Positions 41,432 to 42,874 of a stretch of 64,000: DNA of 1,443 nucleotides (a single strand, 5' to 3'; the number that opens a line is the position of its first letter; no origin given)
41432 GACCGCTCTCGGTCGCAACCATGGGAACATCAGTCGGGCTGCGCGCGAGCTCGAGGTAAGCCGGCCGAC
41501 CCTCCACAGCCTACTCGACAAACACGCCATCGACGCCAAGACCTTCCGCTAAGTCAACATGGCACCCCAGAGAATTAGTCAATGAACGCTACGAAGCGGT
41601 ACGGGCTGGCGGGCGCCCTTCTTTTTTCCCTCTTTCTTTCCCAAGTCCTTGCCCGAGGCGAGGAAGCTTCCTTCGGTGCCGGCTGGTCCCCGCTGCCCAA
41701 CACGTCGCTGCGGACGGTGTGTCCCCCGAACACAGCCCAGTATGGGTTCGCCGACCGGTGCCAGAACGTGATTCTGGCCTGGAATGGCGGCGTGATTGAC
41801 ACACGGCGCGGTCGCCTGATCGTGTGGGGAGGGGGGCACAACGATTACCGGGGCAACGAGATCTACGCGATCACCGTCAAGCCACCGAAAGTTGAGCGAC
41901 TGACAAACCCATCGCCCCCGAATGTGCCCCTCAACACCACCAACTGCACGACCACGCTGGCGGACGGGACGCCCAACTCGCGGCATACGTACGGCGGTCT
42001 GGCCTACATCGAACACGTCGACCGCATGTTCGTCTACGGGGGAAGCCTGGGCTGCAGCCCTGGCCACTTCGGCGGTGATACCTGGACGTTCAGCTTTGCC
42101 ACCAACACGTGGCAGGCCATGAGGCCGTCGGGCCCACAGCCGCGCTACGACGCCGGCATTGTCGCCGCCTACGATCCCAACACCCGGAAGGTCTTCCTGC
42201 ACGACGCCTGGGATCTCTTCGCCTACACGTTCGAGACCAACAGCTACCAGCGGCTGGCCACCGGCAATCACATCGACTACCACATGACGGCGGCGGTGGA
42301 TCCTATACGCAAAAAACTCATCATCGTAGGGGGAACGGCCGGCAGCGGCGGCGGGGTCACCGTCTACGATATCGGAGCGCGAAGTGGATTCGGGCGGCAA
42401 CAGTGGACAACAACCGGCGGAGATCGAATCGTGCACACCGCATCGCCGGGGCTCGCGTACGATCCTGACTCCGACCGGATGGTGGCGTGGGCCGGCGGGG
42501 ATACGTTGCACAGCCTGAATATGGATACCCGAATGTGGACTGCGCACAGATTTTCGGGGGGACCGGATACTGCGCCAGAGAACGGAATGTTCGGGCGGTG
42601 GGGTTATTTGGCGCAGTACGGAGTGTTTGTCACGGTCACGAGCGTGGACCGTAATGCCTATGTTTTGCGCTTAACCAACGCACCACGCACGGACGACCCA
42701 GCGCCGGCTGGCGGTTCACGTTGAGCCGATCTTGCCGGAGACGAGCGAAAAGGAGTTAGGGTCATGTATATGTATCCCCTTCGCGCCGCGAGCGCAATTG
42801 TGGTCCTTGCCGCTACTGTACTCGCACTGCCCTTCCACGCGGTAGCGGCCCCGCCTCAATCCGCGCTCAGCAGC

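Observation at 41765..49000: Near-identical 610-bp inverted repeat inside two convergent propeller genes: candidate inversion-driven N-terminal cassette switching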

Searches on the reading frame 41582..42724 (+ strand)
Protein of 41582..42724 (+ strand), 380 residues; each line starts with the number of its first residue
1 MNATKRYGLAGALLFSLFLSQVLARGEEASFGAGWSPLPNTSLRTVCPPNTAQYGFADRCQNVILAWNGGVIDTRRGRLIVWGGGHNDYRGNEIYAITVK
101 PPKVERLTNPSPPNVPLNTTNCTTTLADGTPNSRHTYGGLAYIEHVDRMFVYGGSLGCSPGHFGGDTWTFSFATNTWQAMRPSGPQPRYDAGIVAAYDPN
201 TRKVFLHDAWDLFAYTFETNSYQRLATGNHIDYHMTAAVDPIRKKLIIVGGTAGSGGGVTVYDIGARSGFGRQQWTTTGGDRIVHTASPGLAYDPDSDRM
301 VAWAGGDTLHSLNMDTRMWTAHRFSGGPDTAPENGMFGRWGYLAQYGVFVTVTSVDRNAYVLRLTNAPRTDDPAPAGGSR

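Call 6: search_protein_families(library=pfam, proteins=[window:41582-42724:+], max_evalue=0.01)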
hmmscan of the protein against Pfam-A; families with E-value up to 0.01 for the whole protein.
window:41582-42724:+ (380 aa): 4 families
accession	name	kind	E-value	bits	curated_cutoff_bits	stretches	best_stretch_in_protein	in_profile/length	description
PF24681.1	Kelch_KLHDC2_KLHL20_DRC7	-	2.5e-12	47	50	1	71-227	57-196/221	KLHDC2/KLHL20/DRC7 Kelch-repeats domain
PF24981.1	Beta-prop_ATRN-LZTR1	-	1.8e-06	27.9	50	1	140-252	43-168/289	Attractin/LZTR1 beta-propeller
PF13415.12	Kelch_3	-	2.5e-05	24.7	22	1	147-189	2-41/48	Galactose oxidase, central domain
PF13418.12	Kelch_4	-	0.00048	20.5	21.6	0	159-185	23-48/49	Galactose oxidase, central domain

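Call 9: search_protein_families(library=ncbifam, proteins=[window:41582-42724:+], max_evalue=0.00001)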
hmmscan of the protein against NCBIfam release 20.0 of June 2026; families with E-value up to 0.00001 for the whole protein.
window:41582-42724:+ (380 aa): 0 families

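Call 10: find_encoding_contigs(protein=window:41582-42724:+, flank=10000, max_places=10)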
Protein window:41582-42724:+ (380 aa): no gene with exactly this product is on record in the collection.

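Call 12: find_homologous_proteins(query=window:41582-42724:+)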
Query window:41582-42724:+ (380 aa): 701 proteins with E <= 0.001 among 6603 candidates; the best 120 are listed.
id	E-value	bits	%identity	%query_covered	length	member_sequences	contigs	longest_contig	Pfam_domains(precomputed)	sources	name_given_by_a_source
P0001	8.6e-234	794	89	99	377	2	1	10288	PF24681.2,PF13415.13,PF24981.2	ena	-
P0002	3.8e-161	555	65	94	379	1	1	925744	PF24681.2,PF13415.13,PF24981.2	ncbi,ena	-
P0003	1.8e-143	497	59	93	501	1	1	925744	PF24681.2,PF13415.13,PF24981.2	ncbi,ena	-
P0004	3.3e-138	479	67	78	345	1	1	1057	PF24681.2,PF13415.13,PF24981.2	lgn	-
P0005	4.7e-117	409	64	68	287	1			PF24681.2,PF13415.13,PF24981.2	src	-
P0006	2.5e-113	397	54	91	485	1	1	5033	PF24681.2,PF13415.13,PF24981.2,PF00041.28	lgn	-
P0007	2.8e-112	394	52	88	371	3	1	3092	PF24681.2,PF13415.13,PF24981.2,PF01344.32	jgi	jgi:hypothetical protein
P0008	1.9e-111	391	54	88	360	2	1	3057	PF24681.2,PF13415.13,PF24981.2,PF01344.32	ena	-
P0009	7.2e-111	389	51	90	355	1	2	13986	PF24681.2,PF13415.13,PF24981.2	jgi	jgi:hypothetical protein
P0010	7.5e-111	389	53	90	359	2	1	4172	PF24681.2,PF13415.13,PF24981.2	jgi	jgi:hypothetical protein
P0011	8.1e-111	389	53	90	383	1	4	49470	PF24681.2,PF13854.13,PF13415.13,PF24981.2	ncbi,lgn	-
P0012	1.5e-110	388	51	87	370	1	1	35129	PF24681.2,PF13415.13,PF24981.2,PF01344.32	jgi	jgi:hypothetical protein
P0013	1.5e-110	388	55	88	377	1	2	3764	PF24681.2,PF13415.13,PF24981.2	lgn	-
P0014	3.6e-110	387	52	93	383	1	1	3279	PF24681.2,PF13415.13,PF24981.2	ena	-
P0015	3.6e-110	387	52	93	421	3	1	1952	PF24681.2,PF13415.13,PF24981.2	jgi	-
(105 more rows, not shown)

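Call 13: find_encoding_contigs(protein=P0001, flank=10000, max_places=5)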
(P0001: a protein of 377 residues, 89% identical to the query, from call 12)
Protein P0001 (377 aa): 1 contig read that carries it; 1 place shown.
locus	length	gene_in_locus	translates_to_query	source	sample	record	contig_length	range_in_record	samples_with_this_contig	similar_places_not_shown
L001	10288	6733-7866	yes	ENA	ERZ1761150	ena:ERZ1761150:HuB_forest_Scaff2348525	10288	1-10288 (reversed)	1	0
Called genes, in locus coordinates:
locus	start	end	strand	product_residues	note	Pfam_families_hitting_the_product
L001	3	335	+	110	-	?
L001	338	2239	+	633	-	PF13522:GATase_6, PF13537:GATase_7, PF00733:Asn_synthase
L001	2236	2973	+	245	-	PF01209:Ubie_methyltran, PF13489:Methyltransf_23, PF13847:Methyltransf_31, PF08241:Methyltransf_11, PF08242:Methyltransf_12, PF13649:Methyltransf_25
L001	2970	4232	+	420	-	PF13492:GAF_3 (weak), PF02518:HATPase_c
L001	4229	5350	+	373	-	PF09721:Exosortase_EpsH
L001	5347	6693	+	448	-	PF00072:Response_reg, PF00158:Sigma54_activat, PF14532:Sigma54_activ_2, PF25601:AAA_lid_14, PF09862:DUF2089 (faint), PF02954:HTH_8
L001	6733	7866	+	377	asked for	PF24681:Kelch_KLHDC2_KLHL20_DRC7, PF13415:Beta-prop_FBX42 (weak), PF24981:Beta-prop_ATRN-LZTR1 (faint)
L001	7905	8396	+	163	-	-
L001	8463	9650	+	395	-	-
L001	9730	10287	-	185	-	?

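Call 14: find_encoding_contigs(protein=P0002, flank=10000, max_places=5)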
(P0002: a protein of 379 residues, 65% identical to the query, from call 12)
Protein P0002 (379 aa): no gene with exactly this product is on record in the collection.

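Call 25: find_encoding_contigs(protein=P0003, flank=10000, max_places=3)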
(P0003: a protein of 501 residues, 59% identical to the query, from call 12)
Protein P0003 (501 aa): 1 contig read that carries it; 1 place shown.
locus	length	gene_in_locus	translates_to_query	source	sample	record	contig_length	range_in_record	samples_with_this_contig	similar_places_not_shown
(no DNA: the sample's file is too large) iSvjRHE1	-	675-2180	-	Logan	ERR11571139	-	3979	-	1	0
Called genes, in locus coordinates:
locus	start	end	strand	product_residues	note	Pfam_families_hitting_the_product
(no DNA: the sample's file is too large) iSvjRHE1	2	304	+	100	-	?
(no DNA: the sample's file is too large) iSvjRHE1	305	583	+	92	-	-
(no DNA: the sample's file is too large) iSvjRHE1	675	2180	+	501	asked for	PF13415:Beta-prop_FBX42 (faint), PF24681:Kelch_KLHDC2_KLHL20_DRC7 (faint), PF24981:Beta-prop_ATRN-LZTR1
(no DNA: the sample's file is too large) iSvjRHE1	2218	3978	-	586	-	?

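Call 45: search_solved_structures(query=window:41582-42724:+, max_evalue=0.01)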
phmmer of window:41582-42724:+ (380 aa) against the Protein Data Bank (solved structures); distinct sequences matched with E-value up to 0.01: 2.
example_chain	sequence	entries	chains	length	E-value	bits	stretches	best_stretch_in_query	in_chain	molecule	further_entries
9o04_C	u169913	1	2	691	0.0031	19.8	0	119-191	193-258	F-box only protein 42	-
5gq0_B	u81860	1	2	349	0.0031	19.7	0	133-190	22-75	Epithiospecifier protein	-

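Call 50: list_cluster_members(proteins=[window:41582-42721:+, window:42764-43252:+, window:43322-44506:+, window:44609-49180:-, P0001, P0241, P0002, P0242, P0003])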
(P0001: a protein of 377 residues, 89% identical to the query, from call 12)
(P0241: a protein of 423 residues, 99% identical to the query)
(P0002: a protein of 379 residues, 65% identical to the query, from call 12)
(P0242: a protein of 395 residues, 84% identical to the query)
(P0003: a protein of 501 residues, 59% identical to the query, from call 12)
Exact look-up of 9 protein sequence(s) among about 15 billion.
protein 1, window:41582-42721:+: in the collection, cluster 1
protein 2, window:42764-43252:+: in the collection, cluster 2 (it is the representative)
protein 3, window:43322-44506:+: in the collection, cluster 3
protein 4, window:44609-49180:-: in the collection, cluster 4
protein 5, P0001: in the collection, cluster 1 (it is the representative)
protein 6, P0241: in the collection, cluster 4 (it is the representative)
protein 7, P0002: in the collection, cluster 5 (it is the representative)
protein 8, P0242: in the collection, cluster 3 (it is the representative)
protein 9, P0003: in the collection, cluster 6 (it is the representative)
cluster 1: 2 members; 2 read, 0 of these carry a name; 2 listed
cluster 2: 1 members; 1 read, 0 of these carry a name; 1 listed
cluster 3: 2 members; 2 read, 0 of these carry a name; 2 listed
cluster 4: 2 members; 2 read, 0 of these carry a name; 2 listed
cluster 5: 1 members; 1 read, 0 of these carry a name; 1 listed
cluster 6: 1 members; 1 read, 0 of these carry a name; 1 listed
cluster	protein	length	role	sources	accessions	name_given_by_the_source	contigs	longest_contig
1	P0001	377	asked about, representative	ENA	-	-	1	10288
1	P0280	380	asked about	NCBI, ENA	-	-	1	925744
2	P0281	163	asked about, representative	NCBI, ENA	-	-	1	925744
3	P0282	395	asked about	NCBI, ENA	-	-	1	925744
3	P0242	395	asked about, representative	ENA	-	-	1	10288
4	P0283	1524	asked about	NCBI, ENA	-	-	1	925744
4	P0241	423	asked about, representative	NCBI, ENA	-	-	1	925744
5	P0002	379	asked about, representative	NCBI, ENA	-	-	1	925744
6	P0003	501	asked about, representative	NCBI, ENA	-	-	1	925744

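Call 74: predict_structure(alignment_id=A2)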
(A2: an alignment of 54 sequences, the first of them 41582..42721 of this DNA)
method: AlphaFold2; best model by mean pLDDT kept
length: 380 residues; sequences in the alignment: 54
mean_pLDDT: 88.2   pTM: 0.86
mean pLDDT of the five models: 88.2, 87.7, 86.3, 85.8, 85.8
residues with pLDDT >= 90: 256; 70-90: 78; 50-70: 30; < 50: 16
segments of 3 or more residues with pLDDT < 50: 367-375, 377-380
pLDDT, mean of each block of 10 residues (from residue 1): 55 73 59 93 93 87 90 97 81 91 91 60 85 90 98 87 92 96 96 94 97 98 97 96 98 89 96 96 94 96 96 97 92 92 96 96 69 46
secondary structure, 60 per line:
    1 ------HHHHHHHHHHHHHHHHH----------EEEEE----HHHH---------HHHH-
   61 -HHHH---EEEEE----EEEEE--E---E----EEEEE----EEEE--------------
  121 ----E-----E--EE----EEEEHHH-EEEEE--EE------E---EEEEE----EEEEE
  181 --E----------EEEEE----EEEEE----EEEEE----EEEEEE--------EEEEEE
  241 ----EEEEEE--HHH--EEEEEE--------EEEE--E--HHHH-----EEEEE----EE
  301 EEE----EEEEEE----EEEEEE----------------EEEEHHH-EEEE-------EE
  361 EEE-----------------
elements in order: H7-23 E34-38 H43-46 H56-59 H62-65 E69-73 E78-82 E94-98 E103-106 E140-143 E148-152 E167-171 E176-180 E194-198 E203-207 E212-216 E221-226 E235-240 E245-250 E258-263 E272-275 H281-284 E290-294 E299-303 E308-313 E318-323 E340-343 E348-351 E359-363

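Call 77: fold_search(model_id=the predicted structure, library=pdb)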
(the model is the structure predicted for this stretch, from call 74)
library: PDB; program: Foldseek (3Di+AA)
matches with E <= 10: 1809; with E <= 0.001: 1185
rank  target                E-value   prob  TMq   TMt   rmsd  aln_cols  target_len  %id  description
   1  8ttq_B                1.2e-11  1.00  0.62  0.40   4.9       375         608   11  Cryo-EM structure of the inner MKLN1 dimer from an autoinhibited MKLN1 tetramer (released 2024-09-11)
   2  8ttq_A                2.4e-11  1.00  0.61  0.40   9.9       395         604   12  Cryo-EM structure of the inner MKLN1 dimer from an autoinhibited MKLN1 tetramer (released 2024-09-11)
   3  7on6                  3.0e-11  1.00  0.50  0.61   3.8       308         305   17  Crystal structure of the computationally designed SAKe6AE protein (released 2022-12-14)
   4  9d8p_A                6.4e-11  1.00  0.51  0.54   6.1       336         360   15  Focused map of Cryo-EM structure of Ubiquitin C-degron bound to KLHDC10-EloB/C (released 2024-11-20)
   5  9qdu_A                1.6e-10  1.00  0.49  0.63   4.0       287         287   15  KEAP1 complexed to cyclic peptide 30 (released 2026-03-18)
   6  2zzk_B                1.8e-10  1.00  0.54  0.32   5.5       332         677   15  Crystal structure of tRNA wybutosine synthesizing enzyme TYW4 (released 2009-06-02)
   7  2zwa_A                1.8e-10  1.00  0.52  0.31   6.4       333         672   14  Crystal structure of tRNA wybutosine synthesizing enzyme TYW4 (released 2009-06-02)
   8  1u6d                  2.2e-10  1.00  0.48  0.61   4.2       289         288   15  Crystal structure of the Kelch domain of human Keap1 (released 2004-10-12)
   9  4iqk                  2.6e-10  1.00  0.49  0.64   3.9       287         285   14  Crystal structure of cpd 16 bound to Keap1 Kelch domain (released 2013-05-15)
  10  9mf0_J                2.9e-10  1.00  0.59  0.70   5.6       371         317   13  Crystal structure of KRAS(GDP) bound to LZTR1(Kelch domain) (released 2025-09-10)
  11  4l7c_A                2.9e-10  1.00  0.47  0.61   4.1       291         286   14  Structure of keap1 kelch domain with 2-{[(1S)-2-{[(1R,2S)-2-(1H-tetrazol-5-yl)cyclohexyl]carbonyl}-1,2,3,4-tetrahydroi (released 2014-02-19)
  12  8glv_DA               2.9e-10  1.00  0.60  0.06   4.3       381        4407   14  96-nm repeat unit of doublet microtubules from Chlamydomonas reinhardtii flagella (released 2023-05-31)
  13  7xot                  3.1e-10  1.00  0.48  0.64   3.9       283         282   13  Crystal structure of Keap1_6k (released 2023-05-03)
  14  7k58_C                3.1e-10  1.00  0.58  0.06   5.6       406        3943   15  Structure of outer-arm dyneins bound to microtubule with microtubule binding state 1(MTBS-1) (released 2021-09-29)
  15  3wn7_A                3.2e-10  1.00  0.49  0.63   4.0       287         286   14  Crystal Structure of Keap1 in Complex with the N-terminal region of the Nrf2 transcription factor (released 2013-12-25)
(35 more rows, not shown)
